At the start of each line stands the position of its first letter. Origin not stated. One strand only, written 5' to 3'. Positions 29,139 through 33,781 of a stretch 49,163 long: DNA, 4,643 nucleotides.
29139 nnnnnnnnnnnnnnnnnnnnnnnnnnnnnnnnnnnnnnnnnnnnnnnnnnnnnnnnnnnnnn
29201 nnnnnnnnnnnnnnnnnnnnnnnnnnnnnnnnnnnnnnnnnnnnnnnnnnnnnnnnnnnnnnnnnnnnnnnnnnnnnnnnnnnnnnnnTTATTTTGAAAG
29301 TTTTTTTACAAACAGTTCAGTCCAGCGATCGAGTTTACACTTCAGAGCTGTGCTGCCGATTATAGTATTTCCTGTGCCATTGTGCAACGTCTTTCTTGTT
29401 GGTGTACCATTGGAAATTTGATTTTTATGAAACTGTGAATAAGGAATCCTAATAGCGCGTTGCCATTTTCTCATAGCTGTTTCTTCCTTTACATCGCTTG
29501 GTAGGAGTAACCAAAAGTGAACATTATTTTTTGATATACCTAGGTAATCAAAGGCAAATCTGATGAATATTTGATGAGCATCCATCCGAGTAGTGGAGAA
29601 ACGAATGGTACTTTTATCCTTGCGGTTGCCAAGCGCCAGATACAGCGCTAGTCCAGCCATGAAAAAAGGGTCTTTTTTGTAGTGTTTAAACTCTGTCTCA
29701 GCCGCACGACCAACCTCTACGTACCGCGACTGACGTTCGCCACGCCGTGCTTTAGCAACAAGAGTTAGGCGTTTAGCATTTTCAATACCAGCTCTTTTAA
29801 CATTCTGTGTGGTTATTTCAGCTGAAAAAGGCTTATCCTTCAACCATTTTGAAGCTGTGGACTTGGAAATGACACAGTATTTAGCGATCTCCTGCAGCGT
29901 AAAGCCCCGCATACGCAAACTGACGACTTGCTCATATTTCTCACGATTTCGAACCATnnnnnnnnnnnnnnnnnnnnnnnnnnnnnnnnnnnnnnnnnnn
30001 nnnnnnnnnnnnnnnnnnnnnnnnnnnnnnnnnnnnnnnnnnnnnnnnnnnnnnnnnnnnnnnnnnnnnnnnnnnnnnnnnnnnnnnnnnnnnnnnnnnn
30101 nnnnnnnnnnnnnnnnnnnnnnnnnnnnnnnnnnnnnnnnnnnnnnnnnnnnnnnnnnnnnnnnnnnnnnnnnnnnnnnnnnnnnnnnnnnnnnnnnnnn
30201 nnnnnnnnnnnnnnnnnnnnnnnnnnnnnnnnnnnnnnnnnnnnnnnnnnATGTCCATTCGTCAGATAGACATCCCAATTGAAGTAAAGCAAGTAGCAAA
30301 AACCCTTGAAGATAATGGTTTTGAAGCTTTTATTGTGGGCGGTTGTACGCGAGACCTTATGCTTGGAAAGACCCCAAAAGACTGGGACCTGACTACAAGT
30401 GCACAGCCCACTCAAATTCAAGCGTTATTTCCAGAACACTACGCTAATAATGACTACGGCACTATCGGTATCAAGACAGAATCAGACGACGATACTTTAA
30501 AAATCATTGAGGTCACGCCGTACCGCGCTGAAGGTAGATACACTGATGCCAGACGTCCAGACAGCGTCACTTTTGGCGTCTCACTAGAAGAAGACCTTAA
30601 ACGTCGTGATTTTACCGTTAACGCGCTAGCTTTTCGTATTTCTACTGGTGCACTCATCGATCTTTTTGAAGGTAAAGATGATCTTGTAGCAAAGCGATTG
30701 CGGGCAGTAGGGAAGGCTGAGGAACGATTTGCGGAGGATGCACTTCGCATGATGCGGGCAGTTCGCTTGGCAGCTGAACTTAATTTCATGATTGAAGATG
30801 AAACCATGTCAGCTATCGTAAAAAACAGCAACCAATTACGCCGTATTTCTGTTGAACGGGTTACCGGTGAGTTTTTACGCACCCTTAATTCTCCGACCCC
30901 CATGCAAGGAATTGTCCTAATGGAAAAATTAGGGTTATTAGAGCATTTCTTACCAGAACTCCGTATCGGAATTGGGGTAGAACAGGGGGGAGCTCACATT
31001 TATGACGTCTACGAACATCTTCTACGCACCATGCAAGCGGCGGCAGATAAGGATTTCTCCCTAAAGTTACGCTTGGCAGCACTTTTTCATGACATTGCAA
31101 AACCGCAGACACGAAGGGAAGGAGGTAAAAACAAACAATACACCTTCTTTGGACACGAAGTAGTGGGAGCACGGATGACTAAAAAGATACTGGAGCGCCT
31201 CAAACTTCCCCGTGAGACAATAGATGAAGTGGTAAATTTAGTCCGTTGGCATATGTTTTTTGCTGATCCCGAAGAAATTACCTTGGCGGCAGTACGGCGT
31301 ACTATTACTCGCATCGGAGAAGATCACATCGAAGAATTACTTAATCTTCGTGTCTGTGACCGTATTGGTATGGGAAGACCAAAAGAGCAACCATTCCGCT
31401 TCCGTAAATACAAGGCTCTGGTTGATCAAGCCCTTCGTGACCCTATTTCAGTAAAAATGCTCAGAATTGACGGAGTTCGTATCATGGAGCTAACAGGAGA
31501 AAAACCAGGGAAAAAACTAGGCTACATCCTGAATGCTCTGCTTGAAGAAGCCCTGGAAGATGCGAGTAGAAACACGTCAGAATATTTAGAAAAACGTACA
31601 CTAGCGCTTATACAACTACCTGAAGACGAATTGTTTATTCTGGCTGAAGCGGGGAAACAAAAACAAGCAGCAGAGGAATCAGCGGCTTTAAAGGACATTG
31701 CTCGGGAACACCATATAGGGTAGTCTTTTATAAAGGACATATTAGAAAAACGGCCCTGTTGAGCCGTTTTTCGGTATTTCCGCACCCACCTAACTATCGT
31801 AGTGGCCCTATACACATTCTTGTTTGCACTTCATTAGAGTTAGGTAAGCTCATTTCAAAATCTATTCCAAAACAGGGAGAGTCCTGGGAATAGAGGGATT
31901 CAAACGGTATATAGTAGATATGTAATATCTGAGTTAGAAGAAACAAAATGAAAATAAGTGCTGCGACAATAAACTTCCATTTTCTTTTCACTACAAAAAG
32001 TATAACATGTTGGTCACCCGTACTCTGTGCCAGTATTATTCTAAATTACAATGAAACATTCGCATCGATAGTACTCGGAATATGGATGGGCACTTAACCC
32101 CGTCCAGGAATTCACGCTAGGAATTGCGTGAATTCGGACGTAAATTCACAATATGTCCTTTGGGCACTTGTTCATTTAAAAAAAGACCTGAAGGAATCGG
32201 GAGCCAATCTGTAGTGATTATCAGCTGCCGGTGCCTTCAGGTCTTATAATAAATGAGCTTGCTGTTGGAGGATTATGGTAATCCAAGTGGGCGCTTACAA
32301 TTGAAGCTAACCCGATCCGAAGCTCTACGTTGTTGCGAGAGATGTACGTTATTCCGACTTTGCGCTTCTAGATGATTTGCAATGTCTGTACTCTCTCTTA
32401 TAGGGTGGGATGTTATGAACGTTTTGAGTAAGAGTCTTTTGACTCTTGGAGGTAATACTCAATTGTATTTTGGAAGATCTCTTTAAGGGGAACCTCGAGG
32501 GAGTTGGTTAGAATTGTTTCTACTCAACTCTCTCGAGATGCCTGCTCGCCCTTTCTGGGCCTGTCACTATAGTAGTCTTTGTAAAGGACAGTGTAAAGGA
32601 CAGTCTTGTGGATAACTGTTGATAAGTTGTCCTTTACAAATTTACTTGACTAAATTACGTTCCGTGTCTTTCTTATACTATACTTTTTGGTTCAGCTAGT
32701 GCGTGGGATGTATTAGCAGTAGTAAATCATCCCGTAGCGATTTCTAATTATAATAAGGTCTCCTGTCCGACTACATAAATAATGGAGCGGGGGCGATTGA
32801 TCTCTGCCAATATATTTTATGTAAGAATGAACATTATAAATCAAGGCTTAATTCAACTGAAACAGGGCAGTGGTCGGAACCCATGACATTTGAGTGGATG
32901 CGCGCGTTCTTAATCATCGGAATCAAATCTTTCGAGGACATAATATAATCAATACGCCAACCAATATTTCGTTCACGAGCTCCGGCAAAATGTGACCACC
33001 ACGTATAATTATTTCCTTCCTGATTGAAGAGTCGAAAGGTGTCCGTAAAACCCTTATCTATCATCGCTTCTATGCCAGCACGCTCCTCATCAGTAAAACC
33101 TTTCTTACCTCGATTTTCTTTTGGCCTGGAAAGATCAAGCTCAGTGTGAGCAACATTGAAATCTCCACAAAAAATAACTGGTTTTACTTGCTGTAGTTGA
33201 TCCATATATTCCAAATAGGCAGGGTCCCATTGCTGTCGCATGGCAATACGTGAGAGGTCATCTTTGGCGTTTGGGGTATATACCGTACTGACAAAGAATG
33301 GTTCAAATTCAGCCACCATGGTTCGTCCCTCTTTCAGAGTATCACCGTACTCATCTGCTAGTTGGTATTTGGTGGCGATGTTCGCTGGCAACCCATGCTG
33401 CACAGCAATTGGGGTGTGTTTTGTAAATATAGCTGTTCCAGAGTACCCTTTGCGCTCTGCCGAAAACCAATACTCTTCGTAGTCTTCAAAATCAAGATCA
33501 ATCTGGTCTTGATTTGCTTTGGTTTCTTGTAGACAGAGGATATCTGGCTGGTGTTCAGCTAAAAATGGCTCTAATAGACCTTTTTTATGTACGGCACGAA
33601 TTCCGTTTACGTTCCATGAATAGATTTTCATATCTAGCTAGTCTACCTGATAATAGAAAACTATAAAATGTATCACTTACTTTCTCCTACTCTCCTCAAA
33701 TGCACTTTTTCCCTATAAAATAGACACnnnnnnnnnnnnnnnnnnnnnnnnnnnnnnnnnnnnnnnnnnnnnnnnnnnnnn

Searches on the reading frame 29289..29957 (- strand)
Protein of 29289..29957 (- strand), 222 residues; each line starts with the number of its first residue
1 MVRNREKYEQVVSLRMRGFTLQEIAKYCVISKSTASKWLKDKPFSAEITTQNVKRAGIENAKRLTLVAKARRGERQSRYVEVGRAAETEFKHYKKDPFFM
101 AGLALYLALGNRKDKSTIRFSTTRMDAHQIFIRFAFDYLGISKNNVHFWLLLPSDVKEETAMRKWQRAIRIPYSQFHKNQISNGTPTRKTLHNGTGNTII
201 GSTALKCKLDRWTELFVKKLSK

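Call 10: search_protein_families(library=pfam, proteins=[window:29289-29957:-])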
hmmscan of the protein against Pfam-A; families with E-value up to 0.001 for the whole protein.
window:29289-29957:- (222 aa): 2 families
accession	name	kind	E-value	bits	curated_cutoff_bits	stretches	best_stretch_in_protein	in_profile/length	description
PF13384.12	HTH_23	-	0.00031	20.9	24.6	0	11-40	10-39/50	Homeodomain-like domain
PF12728.13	HTH_17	-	0.00095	19.8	27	0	19-44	2-27/51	Helix-turn-helix domain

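Call 11: search_protein_families(library=ncbifam, proteins=[window:29289-29957:-])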
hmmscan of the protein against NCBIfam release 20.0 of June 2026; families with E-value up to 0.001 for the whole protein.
window:29289-29957:- (222 aa): 0 families

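Call 34: find_homologous_proteins(query=window:29289-29957:-)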
Query window:29289-29957:- (222 aa): 326 proteins with E <= 0.001 among 1055 candidates; the best 120 are listed.
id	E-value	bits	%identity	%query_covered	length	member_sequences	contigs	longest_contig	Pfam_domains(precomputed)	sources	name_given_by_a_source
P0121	2.0e-143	493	100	100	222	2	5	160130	-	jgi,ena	-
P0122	1.7e-103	363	73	100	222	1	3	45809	PF12728.14,PF13384.13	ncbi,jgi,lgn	-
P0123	3.6e-90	319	65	100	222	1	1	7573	-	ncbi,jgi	ncbi:MAG: hypothetical protein RLZZ230_767 [Candidatus Parcubacteria bacterium]|jgi:transcriptional 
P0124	9.1e-89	315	64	100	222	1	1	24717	PF13384.13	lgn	-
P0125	2.6e-88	313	64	100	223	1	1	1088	PF12728.14,PF13384.13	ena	-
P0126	5.0e-88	312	63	100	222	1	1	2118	PF13384.13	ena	-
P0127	6.7e-88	312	62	99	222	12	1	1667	-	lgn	-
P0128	1.0e-87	311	63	100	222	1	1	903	PF12728.14,PF13384.13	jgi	-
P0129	1.7e-87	311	64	100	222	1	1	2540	PF13384.13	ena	-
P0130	1.7e-87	311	65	100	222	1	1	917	PF13384.13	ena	-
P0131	5.8e-87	309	62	100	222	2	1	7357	PF13384.13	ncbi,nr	ncbi:MAG: helix-turn-helix domain-containing protein [Candidatus Kaiserbacteria bacterium]|nr:helix-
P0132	1.6e-86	307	62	100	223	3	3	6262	PF13384.13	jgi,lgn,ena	-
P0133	1.9e-86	307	61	100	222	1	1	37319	-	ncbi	-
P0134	2.4e-86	307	63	100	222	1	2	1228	PF12728.14,PF13384.13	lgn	-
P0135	2.6e-86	307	62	100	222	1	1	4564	-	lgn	-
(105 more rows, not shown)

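Call 41: predict_structure(alignment_id=A2)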
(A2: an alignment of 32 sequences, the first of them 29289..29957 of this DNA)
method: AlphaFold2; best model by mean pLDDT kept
length: 222 residues; sequences in the alignment: 32
mean_pLDDT: 90.1   pTM: 0.66
mean pLDDT of the five models: 90.1, 88.2, 87.9, 87.0, 86.8
residues with pLDDT >= 90: 136; 70-90: 84; 50-70: 2; < 50: 0
segments of 3 or more residues with pLDDT < 50: none
pLDDT, mean of each block of 10 residues (from residue 1): 82 91 92 91 87 86 87 87 94 96 96 93 95 95 91 88 92 88 76 89 94 95 88
secondary structure, 60 per line:
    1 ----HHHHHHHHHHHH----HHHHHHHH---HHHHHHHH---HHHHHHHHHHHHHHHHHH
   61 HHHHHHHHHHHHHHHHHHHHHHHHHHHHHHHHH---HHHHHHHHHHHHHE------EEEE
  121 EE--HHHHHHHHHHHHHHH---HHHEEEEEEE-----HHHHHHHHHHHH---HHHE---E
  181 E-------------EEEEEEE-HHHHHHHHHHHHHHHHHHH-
elements in order: H5-16 H21-28 H32-39 H43-93 H97-109 E117-122 H125-139 E146-152 H158-169 E195-201 H203-221

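Call 45: fold_search(model_id=the predicted structure, library=pdb)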
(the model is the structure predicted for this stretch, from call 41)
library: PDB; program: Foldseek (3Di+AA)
matches with E <= 10: 984; with E <= 0.001: 0
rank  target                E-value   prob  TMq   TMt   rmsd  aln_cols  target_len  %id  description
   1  6iki_B                1.2e-02  0.99  0.27  0.38   6.4       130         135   12  Crystal structure of YfiB(W55L) (released 2019-03-13)
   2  6iki_A                2.0e-02  0.94  0.26  0.36   6.5       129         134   12  Crystal structure of YfiB(W55L) (released 2019-03-13)
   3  6ikj_A                4.3e-02  0.89  0.26  0.38   7.1       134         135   12  Crystal structure of YfiB(F48S) (released 2019-03-13)
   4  2xka_A                4.6e-02  0.47  0.19  0.12   9.5       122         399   15  Crystal structure of a GTPyS-form protofilament of Bacillus thuringiensis serovar israelensis TubZ (released 2010-11-10)
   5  4zhv_B                5.1e-02  0.82  0.25  0.36   7.4       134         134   12  Crystal structure of a bacterial signalling protein (released 2016-04-27)
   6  4zhv_A                5.4e-02  0.84  0.26  0.36   7.3       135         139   12  Crystal structure of a bacterial signalling protein (released 2016-04-27)
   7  7wm7_B                6.4e-02  0.47  0.20  0.13   9.2       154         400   11  Threonyl-tRNA synthetase from Salmonella enterica in complex with an inhibitor (released 2022-04-27)
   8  8h1o_A                7.2e-02  0.60  0.20  0.16   7.5        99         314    9  Cryo-EM structure of KpFtsZ-monobody double helical tube (released 2023-08-02)
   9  2vap                  7.6e-02  0.69  0.21  0.16   6.1       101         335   11  FtsZ GDP M. jannaschii (released 2007-09-11)
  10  5eaz_A                8.5e-02  0.80  0.26  0.37   7.2       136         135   12  crystal form I of YfiB belonging to space groups P21 (released 2016-05-18)
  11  2xka_E                8.5e-02  0.23  0.16  0.11  10.3       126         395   14  Crystal structure of a GTPyS-form protofilament of Bacillus thuringiensis serovar israelensis TubZ (released 2010-11-10)
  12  1w5e_B                8.9e-02  0.69  0.22  0.16   5.9        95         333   10  FtsZ W319Y mutant, P1 (M. jannaschii) (released 2004-12-01)
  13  2xka_F                1.1e-01  0.41  0.20  0.14   9.2       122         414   12  Crystal structure of a GTPyS-form protofilament of Bacillus thuringiensis serovar israelensis TubZ (released 2010-11-10)
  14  2xka_G                1.2e-01  0.28  0.19  0.13   9.5       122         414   13  Crystal structure of a GTPyS-form protofilament of Bacillus thuringiensis serovar israelensis TubZ (released 2010-11-10)
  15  2zvz_A                1.3e-01  0.41  0.25  0.29   8.3       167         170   11  Structure of the periplasmic domain of MotB from Salmonella (crystal form III) (released 2009-09-01)
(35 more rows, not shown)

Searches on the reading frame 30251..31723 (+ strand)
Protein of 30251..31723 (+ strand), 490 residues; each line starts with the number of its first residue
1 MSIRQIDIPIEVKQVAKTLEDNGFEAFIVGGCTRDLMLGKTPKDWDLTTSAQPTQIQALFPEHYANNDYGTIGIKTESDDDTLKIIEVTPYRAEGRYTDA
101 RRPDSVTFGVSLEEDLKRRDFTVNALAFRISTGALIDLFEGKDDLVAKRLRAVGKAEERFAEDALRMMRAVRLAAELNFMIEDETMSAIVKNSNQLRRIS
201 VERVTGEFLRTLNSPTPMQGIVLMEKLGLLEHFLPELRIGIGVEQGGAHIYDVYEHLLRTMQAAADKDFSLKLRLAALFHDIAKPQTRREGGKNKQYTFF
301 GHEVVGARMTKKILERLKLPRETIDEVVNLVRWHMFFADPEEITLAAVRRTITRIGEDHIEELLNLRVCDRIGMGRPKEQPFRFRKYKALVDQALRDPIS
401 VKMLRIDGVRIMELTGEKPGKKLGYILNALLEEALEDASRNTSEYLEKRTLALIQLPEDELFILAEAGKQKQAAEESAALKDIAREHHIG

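Call 10: search_protein_families(library=pfam, proteins=[window:30251-31723:+])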
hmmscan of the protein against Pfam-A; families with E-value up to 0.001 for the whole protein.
window:30251-31723:+ (490 aa): 4 families
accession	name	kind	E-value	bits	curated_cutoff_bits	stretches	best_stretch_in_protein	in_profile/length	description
PF01743.26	PolyA_pol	-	1.7e-34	119.4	23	1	26-151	1-126/126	Poly A polymerase head domain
PF12627.12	PolyA_pol_RNAbd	-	5e-17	61.9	22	1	178-237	1-60/64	Probable RNA and SrmB- binding site of polymerase A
PF01966.28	HD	-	2.3e-14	54.1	22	1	253-345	1-102/116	HD domain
PF13735.12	tRNA_NucTran2_2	-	4e-06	27.3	27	1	310-447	24-146/149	tRNA nucleotidyltransferase domain 2 putative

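Call 13: find_encoding_contigs(protein=window:30251-31723:+, flank=10000, max_places=6)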
Protein window:30251-31723:+ (490 aa): 23 contigs read that carry it; 6 places shown.
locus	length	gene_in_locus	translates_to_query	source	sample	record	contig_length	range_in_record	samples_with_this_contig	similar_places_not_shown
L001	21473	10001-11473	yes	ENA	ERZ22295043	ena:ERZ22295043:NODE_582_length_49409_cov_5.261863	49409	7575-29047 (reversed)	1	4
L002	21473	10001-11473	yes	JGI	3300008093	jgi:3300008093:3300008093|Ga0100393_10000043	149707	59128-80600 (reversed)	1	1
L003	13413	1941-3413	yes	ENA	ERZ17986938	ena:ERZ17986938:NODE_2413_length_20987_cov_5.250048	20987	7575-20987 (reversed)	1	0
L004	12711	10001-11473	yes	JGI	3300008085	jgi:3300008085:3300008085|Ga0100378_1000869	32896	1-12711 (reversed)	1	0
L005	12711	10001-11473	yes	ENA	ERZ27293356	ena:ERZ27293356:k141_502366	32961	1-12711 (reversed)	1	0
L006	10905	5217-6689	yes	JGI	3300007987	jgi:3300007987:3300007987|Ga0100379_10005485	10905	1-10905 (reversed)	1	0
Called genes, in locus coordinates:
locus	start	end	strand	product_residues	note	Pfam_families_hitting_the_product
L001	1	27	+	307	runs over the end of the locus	PF01544:CorA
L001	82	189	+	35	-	-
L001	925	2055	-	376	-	PF05708:Peptidase_C92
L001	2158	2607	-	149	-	-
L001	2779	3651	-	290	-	PF13387:Lnb_N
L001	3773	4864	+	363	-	PF00089:Trypsin (faint), PF13365:Trypsin_2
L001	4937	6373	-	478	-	-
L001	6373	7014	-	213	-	PF04542:Sigma70_r2, PF08281:Sigma70_r4_2, PF04545:Sigma70_r4 (weak)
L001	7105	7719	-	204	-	PF00561:Abhydrolase_1 (faint), PF12697:Abhydrolase_6 (faint), PF06821:Ser_hydrolase (weak)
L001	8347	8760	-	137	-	PF02021:UPF0102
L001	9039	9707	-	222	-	-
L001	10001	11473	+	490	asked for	PF01743:PolyA_pol, PF12627:PolyA_pol_RNAbd, PF01966:HD, PF13735:tRNA_NucTran2_2 (weak)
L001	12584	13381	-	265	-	PF03372:Exo_endo_phos, PF14529:Exo_endo_phos_2 (faint)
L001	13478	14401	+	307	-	-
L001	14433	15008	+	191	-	PF04279:IspA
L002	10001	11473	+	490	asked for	PF01743:PolyA_pol, PF12627:PolyA_pol_RNAbd, PF01966:HD, PF13735:tRNA_NucTran2_2 (weak)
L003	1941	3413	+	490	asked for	PF01743:PolyA_pol, PF12627:PolyA_pol_RNAbd, PF01966:HD, PF13735:tRNA_NucTran2_2 (weak)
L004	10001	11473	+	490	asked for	PF01743:PolyA_pol, PF12627:PolyA_pol_RNAbd, PF01966:HD, PF13735:tRNA_NucTran2_2 (weak)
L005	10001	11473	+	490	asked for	PF01743:PolyA_pol, PF12627:PolyA_pol_RNAbd, PF01966:HD, PF13735:tRNA_NucTran2_2 (weak)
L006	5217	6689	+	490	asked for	PF01743:PolyA_pol, PF12627:PolyA_pol_RNAbd, PF01966:HD, PF13735:tRNA_NucTran2_2 (weak)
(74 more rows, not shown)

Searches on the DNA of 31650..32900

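Call 57: search_rna_families(source=window, start=31650, end=32900, threshold=evalue, max_evalue=1)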
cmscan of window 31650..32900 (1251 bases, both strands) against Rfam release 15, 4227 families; matches with E-value up to 1: 2.
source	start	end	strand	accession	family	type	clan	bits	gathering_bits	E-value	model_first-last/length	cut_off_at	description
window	32122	32252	+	RF01236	snoU19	Gene; snRNA; snoRNA; HACA-box;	-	26.9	45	0.075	1-144/144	no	Small nucleolar RNA U19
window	32577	32639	-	RF03918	mir-4922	Gene; miRNA;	-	21.7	82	0.66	1-65/65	no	mir-4922 microRNA precursor family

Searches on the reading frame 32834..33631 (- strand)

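Call 10: search_protein_families(library=pfam, proteins=[window:32834-33631:-])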
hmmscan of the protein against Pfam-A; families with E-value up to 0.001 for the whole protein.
window:32834-33631:- (265 aa): 2 families
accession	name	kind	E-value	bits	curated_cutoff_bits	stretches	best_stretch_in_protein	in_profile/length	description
PF03372.29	Exo_endo_phos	-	1.3e-29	103.9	24.5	1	5-254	2-225/225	Endonuclease/Exonuclease/phosphatase family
PF14529.12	Exo_endo_phos_2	-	1.8e-05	25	27.4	1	140-257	22-116/117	Endonuclease-reverse transcriptase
